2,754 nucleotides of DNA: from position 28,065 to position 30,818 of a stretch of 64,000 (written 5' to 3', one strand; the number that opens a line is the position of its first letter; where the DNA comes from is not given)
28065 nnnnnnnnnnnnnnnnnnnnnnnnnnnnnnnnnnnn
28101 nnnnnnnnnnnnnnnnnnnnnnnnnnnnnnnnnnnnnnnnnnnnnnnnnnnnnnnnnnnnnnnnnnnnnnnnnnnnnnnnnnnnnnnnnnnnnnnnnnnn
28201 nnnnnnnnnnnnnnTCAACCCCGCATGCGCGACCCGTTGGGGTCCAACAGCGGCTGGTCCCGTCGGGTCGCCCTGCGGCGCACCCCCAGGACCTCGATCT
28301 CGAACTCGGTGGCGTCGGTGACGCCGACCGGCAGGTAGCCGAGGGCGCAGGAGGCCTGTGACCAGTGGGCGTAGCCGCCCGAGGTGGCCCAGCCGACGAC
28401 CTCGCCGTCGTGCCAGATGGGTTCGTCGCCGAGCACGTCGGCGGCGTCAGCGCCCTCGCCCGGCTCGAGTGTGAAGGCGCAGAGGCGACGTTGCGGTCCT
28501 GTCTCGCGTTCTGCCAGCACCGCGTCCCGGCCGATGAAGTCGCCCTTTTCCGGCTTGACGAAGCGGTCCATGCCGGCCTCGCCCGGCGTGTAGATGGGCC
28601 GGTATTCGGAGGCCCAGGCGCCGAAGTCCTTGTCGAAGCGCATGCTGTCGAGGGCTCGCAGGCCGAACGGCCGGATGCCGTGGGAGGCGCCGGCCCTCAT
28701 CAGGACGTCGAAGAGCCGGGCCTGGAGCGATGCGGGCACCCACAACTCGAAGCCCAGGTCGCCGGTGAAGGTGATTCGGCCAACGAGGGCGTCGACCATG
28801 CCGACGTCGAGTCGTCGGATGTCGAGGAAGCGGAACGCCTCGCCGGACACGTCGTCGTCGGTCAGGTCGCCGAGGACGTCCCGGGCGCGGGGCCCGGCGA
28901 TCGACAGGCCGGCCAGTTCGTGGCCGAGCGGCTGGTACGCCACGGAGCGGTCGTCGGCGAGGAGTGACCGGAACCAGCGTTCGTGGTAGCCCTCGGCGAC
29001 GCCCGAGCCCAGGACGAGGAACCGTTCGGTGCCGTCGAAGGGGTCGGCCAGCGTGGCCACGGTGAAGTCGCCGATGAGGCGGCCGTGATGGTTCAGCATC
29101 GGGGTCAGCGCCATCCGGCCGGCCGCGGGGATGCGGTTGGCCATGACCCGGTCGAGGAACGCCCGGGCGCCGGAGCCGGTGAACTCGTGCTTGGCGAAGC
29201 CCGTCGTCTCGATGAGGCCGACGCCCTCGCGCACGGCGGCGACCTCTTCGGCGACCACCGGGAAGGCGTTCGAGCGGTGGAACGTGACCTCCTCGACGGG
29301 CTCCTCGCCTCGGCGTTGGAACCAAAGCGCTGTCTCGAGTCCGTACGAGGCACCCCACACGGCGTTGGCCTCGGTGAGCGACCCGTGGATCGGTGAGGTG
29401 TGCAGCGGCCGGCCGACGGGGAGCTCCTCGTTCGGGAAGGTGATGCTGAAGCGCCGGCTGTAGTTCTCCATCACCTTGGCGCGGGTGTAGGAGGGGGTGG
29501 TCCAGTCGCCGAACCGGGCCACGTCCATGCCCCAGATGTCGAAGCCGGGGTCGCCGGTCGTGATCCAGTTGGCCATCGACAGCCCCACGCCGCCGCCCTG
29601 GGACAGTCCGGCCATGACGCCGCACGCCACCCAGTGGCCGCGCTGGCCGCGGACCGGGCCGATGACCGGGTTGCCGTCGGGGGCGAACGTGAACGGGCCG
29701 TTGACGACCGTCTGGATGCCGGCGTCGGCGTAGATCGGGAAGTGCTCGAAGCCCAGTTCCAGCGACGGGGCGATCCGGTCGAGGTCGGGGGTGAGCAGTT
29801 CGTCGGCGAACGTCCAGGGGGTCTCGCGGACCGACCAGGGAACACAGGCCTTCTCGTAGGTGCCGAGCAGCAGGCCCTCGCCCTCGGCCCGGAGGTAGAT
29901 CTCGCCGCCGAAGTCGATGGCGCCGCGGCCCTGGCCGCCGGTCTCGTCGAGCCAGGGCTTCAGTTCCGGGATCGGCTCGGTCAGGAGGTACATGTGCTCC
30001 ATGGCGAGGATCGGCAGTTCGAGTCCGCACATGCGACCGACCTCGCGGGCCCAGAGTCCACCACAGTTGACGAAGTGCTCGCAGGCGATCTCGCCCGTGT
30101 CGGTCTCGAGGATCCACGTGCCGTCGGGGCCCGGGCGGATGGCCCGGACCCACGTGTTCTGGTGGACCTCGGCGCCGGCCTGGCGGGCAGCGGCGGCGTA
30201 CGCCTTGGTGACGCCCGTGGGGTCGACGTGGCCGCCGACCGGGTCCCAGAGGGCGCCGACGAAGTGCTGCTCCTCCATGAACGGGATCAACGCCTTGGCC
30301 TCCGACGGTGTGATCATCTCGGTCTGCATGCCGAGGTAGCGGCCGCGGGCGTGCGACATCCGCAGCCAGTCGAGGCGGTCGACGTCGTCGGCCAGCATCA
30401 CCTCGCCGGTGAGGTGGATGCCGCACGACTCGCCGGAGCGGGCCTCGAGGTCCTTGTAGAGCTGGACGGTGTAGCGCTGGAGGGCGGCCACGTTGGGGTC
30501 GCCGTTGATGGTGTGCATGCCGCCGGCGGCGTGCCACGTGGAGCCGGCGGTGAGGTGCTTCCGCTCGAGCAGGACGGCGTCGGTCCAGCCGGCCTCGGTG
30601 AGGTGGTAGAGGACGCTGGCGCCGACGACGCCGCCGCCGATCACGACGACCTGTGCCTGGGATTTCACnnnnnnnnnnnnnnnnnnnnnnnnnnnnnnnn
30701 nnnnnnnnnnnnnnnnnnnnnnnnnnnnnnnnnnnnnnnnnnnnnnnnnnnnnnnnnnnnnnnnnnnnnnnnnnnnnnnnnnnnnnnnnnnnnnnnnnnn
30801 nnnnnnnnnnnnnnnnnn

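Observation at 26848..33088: Translationally coupled IclR / MttB-family / DMGDH-like / DddP-like operon: candidate methylated-osmolyte catabolic module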

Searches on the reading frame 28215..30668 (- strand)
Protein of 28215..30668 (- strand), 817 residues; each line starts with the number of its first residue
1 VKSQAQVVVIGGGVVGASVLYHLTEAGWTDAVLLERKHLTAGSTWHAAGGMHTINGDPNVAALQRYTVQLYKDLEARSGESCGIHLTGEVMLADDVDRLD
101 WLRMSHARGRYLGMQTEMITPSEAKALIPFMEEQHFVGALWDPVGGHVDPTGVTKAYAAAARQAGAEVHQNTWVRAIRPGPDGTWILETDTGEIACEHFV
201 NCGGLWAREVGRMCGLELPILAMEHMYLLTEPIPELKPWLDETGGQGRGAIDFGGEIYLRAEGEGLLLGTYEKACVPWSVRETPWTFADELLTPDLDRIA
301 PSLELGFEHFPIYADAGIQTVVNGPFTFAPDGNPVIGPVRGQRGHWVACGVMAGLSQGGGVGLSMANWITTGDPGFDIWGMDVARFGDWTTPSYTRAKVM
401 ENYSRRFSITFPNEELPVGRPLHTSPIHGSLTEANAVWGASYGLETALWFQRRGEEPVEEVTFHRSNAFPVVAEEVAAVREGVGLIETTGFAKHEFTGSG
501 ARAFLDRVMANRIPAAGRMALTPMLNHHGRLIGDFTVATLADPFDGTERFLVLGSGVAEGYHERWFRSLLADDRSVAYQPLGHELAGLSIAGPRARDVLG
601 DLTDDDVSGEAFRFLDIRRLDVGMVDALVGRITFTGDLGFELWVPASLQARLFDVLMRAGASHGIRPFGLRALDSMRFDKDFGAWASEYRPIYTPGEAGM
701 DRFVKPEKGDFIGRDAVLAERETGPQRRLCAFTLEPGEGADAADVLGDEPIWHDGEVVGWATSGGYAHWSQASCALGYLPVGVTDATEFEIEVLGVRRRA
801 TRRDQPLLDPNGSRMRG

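Call 8: search_protein_families(library=pfam, proteins=[window:28215-30668:-], max_evalue=0.01)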
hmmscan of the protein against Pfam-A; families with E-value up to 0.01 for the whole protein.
window:28215-30668:- (817 aa): 6 families
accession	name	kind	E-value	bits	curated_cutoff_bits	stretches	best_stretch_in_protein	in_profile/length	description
PF01266.30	DAO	-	2.3e-64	218.6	27.9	1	7-368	2-353/353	FAD dependent oxidoreductase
PF01571.26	GCV_T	-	3.5e-55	187.4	25.6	1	429-702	3-254/255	Aminomethyltransferase folate-binding domain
PF16350.10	FAO_M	-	1.5e-16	60.7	27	1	371-425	1-56/56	FAD dependent oxidoreductase central domain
PF08669.17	GCV_T_C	-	8.8e-16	58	25.9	1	727-809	1-80/80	Glycine cleavage T-protein C-terminal barrel domain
PF00890.30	FAD_binding_2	-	0.0034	17.1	20.4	1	7-109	2-101/414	FAD binding domain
PF13454.12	NAD_binding_9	-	0.0041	17.6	21.8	0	8-55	1-52/155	FAD-NAD(P)-binding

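Call 9: search_protein_families(library=ncbifam, proteins=[window:28215-30668:-], max_evalue=0.01)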
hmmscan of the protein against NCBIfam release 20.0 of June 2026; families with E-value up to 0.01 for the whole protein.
window:28215-30668:- (817 aa): 27 families (the best 25 are shown)
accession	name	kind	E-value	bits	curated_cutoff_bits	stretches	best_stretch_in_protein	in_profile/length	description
NF001567.0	PRK00389.1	subfamily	3e-39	135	300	1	472-808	34-353/359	glycine cleavage system aminomethyltransferase GcvT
TIGR01372.1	soxA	subfamily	1.1e-38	132.7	1164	1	423-816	608-995/996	sarcosine oxidase subunit alpha family protein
TIGR00528.1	gcvT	equivalog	5.3e-32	111.1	235.85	1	471-787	31-338/362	glycine cleavage system aminomethyltransferase GcvT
NF053776.1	TmaoDeMthMsil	equivalog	1.9e-31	109.4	1100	1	474-816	420-762/763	trimethylamine N-oxide demethylase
TIGR02352.1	thiamin_ThiO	equivalog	3e-24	85.8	250.8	1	7-212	1-212/351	glycine oxidase ThiO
NF010093.0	PRK13579.1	equivalog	8.3e-23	80.8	459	1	473-797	42-353/371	glycine cleavage system aminomethyltransferase GcvT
NF008425.0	PRK11259.1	equivalog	2e-20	73.1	257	1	2-212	2-210/377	N-methyl-L-tryptophan oxidase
TIGR01373.1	soxB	subfamily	4.3e-15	55.5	529.45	1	2-241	28-271/407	sarcosine oxidase subunit beta family protein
NF008726.1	PRK11728.1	equivalog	3.3e-14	52.5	299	1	6-217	2-212/389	L-2-hydroxyglutarate oxidase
NF009133.0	PRK12486.1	equivalog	6.2e-14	51.7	410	1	516-794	90-355/369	dimethylsulfoniopropionate demethylase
TIGR03364.1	HpnW_proposed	hypoth_equivalog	5.5e-13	48.7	285.1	1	6-204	2-194/365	TIGR03364 family FAD-dependent oxidoreductase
TIGR03377.1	glycerol3P_GlpA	equivalog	2.6e-12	46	552.8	1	6-222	1-219/530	anaerobic glycerol-3-phosphate dehydrogenase subunit GlpA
NF050086.1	pipecolate_AmaA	exception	7e-11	41.4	600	1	3-201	24-231/425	L-pipecolate oxidase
NF008313.0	PRK11101.1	equivalog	1.6e-10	40.2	425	1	3-220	7-226/548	anaerobic glycerol-3-phosphate dehydrogenase subunit A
NF033460.1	glycerol3P_ox_II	equivalog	3.2e-10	39.7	460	1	6-216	3-217/361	type 2 glycerol-3-phosphate oxidase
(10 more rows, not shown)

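Call 66: search_solved_structures(query=window:28215-30668:-, max_evalue=1e-20, show_alignments=1)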
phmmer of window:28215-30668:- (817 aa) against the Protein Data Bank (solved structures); distinct sequences matched with E-value up to 1e-20: 10.
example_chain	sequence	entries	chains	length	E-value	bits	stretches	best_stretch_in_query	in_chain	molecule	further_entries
4p9s_A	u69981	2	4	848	8.8e-161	540.1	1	2-813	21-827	Dimethylglycine dehydrogenase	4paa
4pab_A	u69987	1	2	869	1.9e-160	539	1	2-813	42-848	Dimethylglycine dehydrogenase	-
5l46_A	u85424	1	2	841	7.2e-157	527.1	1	2-812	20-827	Dimethylglycine dehydrogenase, mitochondrial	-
1pj5_A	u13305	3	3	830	8.8e-88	298.6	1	2-817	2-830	N,N-dimethylglycine oxidase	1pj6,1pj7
3gsi_A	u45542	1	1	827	4.2e-86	293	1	6-817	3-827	N,N-dimethylglycine oxidase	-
1y56_B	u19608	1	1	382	2.7e-29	105.1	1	4-234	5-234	sarcosine oxidase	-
1yx2_A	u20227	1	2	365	2.4e-26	95.3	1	469-737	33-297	Aminomethyltransferase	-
2gag_A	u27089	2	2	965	9.7e-24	86.7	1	472-730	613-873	heterotetrameric sarcosine oxidase alpha-subunit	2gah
1vrq_A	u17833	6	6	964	2.7e-22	81.9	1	472-734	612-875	Sarcosine oxidase alpha subunit | Subunit alpha of sarcosine oxidase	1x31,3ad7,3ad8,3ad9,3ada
1woo_A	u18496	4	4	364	3.2e-22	81.7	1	469-780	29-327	Aminomethyltransferase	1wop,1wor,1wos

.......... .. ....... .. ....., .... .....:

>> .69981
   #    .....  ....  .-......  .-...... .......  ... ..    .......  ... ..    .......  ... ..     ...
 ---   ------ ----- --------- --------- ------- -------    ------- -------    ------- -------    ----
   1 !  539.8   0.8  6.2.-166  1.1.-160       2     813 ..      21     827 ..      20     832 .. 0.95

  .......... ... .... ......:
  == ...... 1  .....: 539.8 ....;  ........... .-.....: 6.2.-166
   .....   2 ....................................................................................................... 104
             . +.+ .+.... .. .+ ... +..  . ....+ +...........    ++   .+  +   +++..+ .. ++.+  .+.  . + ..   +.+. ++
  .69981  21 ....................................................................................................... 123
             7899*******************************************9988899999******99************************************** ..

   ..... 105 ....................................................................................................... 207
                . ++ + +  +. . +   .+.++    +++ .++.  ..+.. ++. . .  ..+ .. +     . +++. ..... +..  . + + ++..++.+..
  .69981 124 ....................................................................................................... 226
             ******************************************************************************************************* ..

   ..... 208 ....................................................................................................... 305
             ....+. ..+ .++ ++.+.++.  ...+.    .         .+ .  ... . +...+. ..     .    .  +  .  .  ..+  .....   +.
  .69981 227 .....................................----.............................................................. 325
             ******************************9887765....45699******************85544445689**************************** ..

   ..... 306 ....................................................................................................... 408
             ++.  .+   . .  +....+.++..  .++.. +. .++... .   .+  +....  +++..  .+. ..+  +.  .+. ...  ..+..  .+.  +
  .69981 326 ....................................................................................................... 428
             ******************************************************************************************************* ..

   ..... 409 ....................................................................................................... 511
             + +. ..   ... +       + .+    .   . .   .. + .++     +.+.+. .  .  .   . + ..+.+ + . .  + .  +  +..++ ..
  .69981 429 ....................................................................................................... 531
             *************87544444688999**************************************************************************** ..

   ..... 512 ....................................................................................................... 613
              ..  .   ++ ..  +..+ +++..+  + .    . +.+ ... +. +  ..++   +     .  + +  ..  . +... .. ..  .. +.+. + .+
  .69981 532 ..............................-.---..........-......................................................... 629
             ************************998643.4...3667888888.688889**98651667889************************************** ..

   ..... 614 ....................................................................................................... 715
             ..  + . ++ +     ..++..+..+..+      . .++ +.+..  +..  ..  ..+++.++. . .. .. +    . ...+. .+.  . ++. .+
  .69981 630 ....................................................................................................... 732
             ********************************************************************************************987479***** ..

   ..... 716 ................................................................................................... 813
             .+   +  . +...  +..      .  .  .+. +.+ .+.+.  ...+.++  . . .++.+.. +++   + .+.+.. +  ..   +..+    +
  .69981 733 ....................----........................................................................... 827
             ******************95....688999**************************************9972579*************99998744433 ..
